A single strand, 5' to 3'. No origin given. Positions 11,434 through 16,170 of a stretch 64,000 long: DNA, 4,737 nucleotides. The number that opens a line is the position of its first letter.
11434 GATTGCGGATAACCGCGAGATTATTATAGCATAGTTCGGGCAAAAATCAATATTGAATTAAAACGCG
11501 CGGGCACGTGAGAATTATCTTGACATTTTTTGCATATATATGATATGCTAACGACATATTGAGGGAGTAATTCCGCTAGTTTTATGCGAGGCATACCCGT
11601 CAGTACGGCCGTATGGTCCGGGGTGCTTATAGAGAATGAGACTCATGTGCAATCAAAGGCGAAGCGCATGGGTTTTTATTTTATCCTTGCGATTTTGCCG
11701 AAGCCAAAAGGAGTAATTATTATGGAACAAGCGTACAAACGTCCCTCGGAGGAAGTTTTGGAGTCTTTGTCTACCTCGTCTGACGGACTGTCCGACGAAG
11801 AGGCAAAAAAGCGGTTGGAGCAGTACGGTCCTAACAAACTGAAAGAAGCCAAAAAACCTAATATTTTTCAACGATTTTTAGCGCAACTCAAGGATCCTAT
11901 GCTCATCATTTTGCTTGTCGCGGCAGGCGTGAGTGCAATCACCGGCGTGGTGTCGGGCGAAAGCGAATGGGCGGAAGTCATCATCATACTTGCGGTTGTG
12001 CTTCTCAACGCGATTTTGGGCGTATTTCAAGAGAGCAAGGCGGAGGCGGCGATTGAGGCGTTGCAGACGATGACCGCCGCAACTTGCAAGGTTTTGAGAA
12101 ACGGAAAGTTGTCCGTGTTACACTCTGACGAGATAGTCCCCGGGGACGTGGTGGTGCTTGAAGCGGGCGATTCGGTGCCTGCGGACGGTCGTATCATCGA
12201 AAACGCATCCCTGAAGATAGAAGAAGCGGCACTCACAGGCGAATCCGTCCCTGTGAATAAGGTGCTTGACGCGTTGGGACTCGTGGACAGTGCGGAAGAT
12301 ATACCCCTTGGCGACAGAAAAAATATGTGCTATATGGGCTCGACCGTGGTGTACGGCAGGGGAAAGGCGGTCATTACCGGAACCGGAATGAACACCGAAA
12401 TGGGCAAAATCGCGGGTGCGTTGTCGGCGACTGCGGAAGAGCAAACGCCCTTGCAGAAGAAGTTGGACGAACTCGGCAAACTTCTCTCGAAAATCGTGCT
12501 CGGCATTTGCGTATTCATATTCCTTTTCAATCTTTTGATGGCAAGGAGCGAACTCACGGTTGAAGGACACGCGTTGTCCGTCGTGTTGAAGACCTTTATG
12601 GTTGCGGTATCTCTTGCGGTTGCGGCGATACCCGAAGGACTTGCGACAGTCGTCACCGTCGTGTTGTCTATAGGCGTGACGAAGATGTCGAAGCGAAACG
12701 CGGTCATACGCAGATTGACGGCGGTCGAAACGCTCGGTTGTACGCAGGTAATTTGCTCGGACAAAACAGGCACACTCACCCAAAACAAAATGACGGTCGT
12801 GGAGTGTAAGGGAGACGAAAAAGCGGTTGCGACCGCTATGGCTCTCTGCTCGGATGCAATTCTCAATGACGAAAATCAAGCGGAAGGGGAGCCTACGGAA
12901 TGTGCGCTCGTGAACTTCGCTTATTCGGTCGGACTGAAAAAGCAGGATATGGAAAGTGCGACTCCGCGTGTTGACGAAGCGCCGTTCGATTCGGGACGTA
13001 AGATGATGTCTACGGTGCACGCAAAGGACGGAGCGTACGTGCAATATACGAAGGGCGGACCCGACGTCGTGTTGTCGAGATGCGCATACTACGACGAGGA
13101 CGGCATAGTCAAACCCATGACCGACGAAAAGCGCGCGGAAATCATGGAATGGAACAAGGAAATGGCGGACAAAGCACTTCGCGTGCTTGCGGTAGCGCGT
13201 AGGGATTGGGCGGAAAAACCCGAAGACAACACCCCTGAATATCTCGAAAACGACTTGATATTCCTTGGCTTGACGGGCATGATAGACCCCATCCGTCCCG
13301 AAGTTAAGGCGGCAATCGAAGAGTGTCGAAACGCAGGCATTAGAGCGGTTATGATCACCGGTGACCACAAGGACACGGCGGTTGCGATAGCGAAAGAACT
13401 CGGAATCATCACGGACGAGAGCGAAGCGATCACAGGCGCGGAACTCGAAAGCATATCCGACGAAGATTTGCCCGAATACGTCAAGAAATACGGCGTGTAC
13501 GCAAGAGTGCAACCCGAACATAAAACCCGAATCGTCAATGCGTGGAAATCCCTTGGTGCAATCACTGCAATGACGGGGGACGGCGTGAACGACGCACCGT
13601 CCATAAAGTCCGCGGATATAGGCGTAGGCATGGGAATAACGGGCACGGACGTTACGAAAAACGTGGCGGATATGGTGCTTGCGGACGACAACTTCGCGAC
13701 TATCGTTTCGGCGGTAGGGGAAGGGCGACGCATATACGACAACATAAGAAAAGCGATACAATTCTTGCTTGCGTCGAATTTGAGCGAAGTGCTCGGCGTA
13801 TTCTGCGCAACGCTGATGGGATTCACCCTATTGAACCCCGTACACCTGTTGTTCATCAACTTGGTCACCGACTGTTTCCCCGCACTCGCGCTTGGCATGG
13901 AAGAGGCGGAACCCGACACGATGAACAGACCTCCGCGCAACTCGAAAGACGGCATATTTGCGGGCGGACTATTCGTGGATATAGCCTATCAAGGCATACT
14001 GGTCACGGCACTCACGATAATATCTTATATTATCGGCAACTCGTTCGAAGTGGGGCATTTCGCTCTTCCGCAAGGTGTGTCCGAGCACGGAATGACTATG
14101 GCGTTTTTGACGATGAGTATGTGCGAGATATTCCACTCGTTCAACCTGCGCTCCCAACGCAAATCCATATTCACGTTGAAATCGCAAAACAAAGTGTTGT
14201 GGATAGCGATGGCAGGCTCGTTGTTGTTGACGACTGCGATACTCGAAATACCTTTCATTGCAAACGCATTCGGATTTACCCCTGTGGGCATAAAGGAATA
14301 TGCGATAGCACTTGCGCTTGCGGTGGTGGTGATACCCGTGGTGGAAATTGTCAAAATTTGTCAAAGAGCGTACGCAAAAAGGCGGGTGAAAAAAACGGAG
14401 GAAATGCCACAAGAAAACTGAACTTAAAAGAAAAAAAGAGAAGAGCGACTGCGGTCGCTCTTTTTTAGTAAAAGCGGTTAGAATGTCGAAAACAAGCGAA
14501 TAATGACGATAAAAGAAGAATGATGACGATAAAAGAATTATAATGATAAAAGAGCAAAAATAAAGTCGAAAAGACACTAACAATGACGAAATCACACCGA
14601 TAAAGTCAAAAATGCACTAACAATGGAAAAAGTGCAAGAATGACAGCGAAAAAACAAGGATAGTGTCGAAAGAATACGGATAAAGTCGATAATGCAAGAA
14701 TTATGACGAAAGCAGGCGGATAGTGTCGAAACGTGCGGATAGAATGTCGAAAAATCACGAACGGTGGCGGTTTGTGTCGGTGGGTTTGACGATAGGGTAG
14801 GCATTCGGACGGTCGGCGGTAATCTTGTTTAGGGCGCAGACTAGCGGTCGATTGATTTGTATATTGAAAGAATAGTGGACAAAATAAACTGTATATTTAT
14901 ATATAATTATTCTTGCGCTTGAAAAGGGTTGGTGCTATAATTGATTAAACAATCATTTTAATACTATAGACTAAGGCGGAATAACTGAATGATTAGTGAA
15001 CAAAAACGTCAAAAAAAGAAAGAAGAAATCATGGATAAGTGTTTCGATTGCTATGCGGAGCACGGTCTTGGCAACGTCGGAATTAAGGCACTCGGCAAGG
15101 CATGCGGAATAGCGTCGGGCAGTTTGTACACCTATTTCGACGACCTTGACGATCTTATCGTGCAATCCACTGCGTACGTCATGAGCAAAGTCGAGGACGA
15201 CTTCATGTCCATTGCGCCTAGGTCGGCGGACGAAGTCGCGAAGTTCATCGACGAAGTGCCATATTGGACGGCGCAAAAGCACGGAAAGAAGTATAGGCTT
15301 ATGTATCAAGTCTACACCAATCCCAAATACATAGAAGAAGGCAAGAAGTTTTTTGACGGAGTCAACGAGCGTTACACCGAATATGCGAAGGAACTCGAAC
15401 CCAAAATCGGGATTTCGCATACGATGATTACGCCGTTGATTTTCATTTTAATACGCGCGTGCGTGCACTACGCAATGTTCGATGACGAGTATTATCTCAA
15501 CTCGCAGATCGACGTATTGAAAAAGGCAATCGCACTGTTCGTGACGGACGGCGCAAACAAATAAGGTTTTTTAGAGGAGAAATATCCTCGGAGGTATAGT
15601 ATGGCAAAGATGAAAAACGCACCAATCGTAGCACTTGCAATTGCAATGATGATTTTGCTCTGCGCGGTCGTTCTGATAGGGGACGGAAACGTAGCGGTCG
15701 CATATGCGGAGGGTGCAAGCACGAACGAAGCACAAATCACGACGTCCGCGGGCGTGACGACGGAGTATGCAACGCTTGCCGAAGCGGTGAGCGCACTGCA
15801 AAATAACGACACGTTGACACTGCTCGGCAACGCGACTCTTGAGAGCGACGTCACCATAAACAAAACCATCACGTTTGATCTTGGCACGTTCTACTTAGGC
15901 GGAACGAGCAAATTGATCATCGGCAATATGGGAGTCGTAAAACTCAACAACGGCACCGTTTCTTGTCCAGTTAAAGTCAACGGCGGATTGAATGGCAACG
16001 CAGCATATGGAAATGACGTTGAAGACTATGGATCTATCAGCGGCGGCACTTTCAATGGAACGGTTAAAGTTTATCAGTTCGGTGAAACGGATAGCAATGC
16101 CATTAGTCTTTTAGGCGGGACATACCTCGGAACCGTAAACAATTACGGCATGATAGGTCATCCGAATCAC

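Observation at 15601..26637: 11-kb gene for a 3,678-aa tail-anchored GGTF-repeat beta-helix-like surface protein with no recognisable characterised family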

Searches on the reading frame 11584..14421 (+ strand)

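Call 10: search_protein_families(library=pfam, proteins=[window:11584-14421:+], max_evalue=0.001)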
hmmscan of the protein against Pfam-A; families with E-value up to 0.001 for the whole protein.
window:11584-14421:+ (945 aa): 6 families
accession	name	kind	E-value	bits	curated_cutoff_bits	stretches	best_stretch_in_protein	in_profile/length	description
PF00122.25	E1-E2_ATPase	-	1.9e-53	181.1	28.1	1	163-371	2-181/181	E1-E2 ATPase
PF00689.26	Cation_ATPase_C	-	7e-52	176.2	27.3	1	748-925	2-174/175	Cation transporting ATPase, C-terminus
PF00690.31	Cation_ATPase_N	-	4.4e-24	84.4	20.4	1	51-117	2-69/69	Cation transporter/ATPase, N-terminus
PF13246.12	Cation_ATPase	-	2.2e-21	76.1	21.7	1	420-503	1-91/91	Cation transport ATPase (P-type)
PF00702.32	Hydrolase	-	3.3e-17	63.9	26.4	1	388-678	2-191/191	haloacid dehalogenase-like hydrolase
PF12710.13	HAD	-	7.7e-06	26.9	27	1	570-672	86-186/189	haloacid dehalogenase-like hydrolase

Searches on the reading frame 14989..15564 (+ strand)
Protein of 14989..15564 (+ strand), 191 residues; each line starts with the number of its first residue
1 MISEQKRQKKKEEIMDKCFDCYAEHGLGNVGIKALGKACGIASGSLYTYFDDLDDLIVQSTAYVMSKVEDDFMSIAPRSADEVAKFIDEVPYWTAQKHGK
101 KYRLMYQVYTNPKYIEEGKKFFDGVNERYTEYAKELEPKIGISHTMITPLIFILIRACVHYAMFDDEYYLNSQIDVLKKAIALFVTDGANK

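Call 10: search_protein_families(library=pfam, proteins=[window:14989-15564:+], max_evalue=0.001)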
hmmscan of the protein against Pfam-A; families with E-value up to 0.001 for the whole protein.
window:14989-15564:+ (191 aa): 1 family
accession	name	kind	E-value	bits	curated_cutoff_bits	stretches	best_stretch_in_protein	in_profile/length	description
PF00440.29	TetR_N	-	2.1e-07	31.1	24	1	15-57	2-44/47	Bacterial regulatory proteins, tetR family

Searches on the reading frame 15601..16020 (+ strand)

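Call 19: search_protein_families(library=pfam, proteins=[window:15601-16020:+], max_evalue=10)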
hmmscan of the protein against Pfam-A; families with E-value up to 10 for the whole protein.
seq(140 aa): 1 family
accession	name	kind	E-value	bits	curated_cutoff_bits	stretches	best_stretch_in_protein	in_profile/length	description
PF20712.2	CyanoTRADDas_TM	-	5.7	7.5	24.3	0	12-58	12-54/68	Cyanobacterial TRADD-N associated 2-Transmembrane domain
